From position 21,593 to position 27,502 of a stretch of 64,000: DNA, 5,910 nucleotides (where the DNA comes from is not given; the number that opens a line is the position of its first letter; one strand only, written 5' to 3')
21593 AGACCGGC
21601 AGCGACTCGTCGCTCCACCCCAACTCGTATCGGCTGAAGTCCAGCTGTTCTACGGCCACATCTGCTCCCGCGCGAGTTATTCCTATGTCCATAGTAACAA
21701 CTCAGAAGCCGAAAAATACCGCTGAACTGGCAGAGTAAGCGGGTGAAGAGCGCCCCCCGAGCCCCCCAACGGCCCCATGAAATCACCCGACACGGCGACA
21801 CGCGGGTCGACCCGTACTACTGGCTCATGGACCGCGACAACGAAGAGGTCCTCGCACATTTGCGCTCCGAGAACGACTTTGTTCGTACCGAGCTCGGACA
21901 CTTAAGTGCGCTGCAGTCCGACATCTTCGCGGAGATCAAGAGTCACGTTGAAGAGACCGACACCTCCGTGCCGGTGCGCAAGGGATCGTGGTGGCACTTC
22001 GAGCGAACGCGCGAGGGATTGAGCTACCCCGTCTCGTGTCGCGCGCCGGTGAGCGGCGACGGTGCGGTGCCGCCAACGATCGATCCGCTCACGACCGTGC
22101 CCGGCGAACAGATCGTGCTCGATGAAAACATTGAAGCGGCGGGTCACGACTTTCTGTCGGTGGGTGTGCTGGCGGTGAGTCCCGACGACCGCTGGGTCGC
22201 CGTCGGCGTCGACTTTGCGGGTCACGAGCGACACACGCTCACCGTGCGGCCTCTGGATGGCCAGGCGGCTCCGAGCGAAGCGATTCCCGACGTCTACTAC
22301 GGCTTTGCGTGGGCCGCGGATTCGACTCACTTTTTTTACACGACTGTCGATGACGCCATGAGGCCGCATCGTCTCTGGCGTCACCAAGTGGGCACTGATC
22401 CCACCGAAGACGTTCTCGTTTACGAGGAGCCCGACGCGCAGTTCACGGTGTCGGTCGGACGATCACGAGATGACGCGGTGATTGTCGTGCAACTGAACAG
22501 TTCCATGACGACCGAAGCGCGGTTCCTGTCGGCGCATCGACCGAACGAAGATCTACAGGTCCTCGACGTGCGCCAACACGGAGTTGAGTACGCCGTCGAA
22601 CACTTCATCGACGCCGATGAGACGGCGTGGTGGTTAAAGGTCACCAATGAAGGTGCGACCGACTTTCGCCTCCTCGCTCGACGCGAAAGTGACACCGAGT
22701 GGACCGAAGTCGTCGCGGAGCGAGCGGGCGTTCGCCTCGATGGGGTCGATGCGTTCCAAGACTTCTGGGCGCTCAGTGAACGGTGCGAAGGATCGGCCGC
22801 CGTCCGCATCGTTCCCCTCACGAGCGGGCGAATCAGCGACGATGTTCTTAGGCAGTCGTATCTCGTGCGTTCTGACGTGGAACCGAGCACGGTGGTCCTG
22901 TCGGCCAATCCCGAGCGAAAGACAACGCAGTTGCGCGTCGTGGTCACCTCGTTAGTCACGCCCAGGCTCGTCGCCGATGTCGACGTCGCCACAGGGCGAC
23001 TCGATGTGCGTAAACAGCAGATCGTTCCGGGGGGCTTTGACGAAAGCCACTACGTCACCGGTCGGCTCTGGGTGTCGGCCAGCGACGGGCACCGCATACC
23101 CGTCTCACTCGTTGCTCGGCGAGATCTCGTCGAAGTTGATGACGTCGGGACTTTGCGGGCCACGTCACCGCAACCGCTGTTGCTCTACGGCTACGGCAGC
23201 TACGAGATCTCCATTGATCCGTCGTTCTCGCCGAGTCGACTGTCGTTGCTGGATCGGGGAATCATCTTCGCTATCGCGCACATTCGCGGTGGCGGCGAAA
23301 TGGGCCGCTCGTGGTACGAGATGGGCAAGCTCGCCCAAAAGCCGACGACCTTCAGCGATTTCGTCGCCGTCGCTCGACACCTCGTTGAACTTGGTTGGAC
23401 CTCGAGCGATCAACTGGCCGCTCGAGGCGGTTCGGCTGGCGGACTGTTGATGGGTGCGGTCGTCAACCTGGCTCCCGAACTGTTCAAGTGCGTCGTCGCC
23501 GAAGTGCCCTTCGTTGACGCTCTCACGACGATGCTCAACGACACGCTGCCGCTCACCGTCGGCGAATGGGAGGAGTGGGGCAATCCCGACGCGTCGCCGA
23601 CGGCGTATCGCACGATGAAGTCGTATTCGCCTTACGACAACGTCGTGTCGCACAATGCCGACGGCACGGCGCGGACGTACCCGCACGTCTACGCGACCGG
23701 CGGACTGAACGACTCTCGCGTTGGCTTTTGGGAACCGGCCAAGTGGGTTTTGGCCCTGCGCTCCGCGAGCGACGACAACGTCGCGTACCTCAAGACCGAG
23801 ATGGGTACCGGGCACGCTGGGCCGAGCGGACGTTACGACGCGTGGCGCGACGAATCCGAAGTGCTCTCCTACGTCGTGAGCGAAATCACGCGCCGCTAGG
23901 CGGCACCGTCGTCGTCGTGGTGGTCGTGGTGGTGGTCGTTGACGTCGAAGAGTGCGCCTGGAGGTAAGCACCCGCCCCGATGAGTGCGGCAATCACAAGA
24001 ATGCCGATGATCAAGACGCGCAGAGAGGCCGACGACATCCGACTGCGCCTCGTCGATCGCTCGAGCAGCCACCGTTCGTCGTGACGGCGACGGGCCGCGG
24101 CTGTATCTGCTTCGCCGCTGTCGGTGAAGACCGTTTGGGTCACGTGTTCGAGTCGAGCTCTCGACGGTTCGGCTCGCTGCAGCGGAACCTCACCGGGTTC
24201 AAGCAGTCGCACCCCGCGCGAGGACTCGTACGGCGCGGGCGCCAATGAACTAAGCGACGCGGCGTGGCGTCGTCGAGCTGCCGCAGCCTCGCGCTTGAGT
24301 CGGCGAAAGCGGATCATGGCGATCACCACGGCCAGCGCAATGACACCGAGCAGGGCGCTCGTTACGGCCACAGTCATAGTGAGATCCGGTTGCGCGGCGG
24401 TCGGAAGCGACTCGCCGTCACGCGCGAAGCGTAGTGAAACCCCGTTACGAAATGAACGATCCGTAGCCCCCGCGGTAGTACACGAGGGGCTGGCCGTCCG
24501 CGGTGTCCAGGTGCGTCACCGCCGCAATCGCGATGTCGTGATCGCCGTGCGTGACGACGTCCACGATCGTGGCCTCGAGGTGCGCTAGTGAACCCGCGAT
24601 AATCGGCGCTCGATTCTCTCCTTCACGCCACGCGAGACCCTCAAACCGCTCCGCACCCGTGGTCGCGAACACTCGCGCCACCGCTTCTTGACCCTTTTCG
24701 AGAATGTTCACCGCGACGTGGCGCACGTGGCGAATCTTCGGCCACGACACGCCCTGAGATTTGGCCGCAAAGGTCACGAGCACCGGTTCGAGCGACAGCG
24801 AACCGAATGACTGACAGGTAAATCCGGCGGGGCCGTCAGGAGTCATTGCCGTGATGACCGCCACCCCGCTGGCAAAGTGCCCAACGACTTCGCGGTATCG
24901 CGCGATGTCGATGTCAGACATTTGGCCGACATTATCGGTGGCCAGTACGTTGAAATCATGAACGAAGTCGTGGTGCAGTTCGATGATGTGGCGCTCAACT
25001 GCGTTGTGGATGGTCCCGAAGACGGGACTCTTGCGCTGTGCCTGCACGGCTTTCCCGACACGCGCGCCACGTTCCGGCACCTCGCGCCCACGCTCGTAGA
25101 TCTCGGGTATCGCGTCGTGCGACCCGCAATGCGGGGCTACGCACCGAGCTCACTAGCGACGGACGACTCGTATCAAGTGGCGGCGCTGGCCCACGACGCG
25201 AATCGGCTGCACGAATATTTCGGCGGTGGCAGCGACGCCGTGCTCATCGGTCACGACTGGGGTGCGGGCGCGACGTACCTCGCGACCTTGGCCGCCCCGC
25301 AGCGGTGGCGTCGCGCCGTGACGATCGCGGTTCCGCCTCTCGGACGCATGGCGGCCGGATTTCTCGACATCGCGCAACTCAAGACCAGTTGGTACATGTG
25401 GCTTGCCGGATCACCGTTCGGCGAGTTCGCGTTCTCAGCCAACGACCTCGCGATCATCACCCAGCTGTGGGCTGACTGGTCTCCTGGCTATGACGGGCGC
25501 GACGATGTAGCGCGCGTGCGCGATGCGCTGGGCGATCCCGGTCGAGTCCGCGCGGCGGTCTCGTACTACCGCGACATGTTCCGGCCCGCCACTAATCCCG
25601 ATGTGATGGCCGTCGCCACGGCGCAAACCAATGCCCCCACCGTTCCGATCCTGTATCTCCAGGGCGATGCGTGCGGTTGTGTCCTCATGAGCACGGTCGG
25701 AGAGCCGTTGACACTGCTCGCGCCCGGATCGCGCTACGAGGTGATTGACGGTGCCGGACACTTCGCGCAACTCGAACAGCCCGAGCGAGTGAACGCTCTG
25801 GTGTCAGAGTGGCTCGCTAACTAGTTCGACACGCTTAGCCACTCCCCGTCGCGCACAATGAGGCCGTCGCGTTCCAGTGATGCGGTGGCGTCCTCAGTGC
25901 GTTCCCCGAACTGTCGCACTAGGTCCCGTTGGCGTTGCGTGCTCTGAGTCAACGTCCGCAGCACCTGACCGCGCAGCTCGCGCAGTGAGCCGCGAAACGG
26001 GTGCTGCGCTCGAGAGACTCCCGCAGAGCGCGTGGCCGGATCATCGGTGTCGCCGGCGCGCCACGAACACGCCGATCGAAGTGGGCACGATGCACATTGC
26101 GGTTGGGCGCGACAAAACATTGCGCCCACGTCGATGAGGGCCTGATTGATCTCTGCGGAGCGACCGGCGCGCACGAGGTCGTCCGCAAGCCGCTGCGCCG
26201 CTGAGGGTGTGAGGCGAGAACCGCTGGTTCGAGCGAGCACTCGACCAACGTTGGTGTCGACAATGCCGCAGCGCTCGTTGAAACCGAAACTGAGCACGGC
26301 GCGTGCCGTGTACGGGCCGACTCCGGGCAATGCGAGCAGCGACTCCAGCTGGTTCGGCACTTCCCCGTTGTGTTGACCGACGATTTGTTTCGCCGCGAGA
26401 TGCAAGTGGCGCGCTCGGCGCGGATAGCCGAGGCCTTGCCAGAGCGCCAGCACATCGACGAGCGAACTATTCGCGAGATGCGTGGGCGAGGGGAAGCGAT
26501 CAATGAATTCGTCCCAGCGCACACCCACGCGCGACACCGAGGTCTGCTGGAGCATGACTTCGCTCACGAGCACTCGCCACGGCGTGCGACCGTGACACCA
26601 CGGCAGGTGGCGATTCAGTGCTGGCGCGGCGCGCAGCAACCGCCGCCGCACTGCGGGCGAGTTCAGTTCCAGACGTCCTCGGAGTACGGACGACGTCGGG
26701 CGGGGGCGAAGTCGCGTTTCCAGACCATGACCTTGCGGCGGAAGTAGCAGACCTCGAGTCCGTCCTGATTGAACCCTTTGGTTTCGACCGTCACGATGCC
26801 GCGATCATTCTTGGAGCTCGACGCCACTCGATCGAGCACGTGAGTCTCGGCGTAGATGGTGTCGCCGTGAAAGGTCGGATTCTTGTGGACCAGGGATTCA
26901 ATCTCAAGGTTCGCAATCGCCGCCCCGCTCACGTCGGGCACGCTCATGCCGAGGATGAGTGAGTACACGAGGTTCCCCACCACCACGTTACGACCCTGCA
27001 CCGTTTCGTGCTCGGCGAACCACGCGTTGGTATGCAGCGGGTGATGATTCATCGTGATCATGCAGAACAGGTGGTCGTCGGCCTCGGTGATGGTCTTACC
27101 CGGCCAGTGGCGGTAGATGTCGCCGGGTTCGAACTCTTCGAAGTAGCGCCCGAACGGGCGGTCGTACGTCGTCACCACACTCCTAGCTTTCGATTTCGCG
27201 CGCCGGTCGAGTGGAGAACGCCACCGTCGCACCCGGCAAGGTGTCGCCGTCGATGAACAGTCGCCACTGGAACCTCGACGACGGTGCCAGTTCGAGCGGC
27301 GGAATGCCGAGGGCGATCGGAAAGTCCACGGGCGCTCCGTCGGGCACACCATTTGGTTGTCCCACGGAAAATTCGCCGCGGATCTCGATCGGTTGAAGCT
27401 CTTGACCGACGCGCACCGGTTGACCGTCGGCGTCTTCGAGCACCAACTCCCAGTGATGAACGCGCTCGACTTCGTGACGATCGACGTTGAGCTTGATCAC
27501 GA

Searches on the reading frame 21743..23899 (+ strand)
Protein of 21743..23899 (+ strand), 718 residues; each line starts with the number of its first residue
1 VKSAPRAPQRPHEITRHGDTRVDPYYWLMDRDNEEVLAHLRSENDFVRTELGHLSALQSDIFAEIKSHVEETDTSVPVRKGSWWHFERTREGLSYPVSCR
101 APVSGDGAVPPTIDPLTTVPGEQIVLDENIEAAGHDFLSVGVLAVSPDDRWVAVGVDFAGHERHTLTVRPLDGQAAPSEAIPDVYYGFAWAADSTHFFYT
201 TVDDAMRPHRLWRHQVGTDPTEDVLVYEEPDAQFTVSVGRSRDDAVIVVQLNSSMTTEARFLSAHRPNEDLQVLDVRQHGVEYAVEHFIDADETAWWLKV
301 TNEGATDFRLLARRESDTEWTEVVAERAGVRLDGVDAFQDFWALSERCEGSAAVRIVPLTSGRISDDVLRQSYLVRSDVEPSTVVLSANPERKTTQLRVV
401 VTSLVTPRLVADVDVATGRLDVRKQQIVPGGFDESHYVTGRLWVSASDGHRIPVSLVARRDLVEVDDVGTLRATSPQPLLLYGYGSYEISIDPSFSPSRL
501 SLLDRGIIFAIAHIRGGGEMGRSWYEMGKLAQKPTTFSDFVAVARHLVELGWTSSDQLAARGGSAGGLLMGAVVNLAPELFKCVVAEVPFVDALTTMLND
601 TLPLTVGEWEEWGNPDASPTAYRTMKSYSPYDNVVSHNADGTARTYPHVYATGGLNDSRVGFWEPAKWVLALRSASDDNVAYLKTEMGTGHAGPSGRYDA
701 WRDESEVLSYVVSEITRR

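Call 44: search_protein_families(library=pfam, proteins=[window:21743-23899:+], max_evalue=0.0001)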
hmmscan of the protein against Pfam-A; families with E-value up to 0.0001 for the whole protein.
window:21743-23899:+ (718 aa): 2 families
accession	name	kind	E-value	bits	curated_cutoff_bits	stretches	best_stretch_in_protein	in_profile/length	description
PF02897.21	Peptidase_S9_N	-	5.3e-85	286.1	24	1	5-426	1-414/414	Prolyl oligopeptidase, N-terminal beta-propeller domain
PF00326.27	Peptidase_S9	-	2.2e-59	200.9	22.6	1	493-713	1-208/213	Prolyl oligopeptidase family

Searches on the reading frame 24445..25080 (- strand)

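Call 45: search_protein_families(library=pfam, proteins=[window:24445-25080:-], max_evalue=0.0001)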
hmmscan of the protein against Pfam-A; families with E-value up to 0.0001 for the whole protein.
window:24445-25080:- (211 aa): 1 family
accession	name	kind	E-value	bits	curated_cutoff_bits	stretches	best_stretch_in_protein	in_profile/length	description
PF01613.24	Flavin_Reduct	-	8.5e-37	127.1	27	1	67-208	2-151/153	Flavin reductase like domain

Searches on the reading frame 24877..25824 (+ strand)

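Call 45: search_protein_families(library=pfam, proteins=[window:24877-25824:+], max_evalue=0.0001)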
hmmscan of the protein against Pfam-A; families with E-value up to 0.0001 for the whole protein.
window:24877-25824:+ (315 aa): 3 families
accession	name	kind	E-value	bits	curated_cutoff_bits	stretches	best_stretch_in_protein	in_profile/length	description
PF00561.26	Abhydrolase_1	-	1.1e-18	68.3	25.8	1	54-302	4-245/245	alpha/beta hydrolase fold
PF12697.13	Abhydrolase_6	-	1.4e-14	55.7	26.3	1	54-307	2-216/217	Alpha/beta hydrolase family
PF12146.15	Hydrolase_4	-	4.8e-06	26.5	27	1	54-151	8-108/239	Serine aminopeptidase, S33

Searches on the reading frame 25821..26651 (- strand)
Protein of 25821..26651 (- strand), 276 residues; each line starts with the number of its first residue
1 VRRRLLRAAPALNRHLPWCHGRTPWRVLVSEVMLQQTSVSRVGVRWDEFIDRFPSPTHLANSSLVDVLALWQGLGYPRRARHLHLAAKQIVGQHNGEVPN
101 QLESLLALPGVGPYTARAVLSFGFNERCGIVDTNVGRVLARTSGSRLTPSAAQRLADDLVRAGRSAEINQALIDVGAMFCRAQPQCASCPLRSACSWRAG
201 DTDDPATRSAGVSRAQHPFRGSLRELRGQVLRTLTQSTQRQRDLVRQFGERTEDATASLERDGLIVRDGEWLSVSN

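Call 45: search_protein_families(library=pfam, proteins=[window:25821-26651:-], max_evalue=0.0001)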
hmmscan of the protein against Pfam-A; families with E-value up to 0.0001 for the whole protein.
window:25821-26651:- (276 aa): 2 families
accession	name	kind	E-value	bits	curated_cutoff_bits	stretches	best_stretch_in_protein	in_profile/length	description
PF00730.31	HhH-GPD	-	2.4e-16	60.5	26.2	1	29-154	1-100/108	HhH-GPD superfamily base excision DNA repair protein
PF00633.29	HHH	-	1.2e-09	37.9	24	1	94-122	2-30/30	Helix-hairpin-helix motif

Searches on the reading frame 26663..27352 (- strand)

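Call 45: search_protein_families(library=pfam, proteins=[window:26663-27352:-], max_evalue=0.0001)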
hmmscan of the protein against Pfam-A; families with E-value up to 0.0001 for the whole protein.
window:26663-27352:- (229 aa): 2 families
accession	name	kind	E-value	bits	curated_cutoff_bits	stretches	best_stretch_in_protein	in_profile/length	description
PF19315.5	MC_hydratase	-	4.8e-16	59.2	26.5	1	65-214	18-168/353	Mesaconyl-CoA hydratase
PF01575.25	MaoC_dehydratas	-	1.8e-12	47.4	27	1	76-190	6-118/123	MaoC like domain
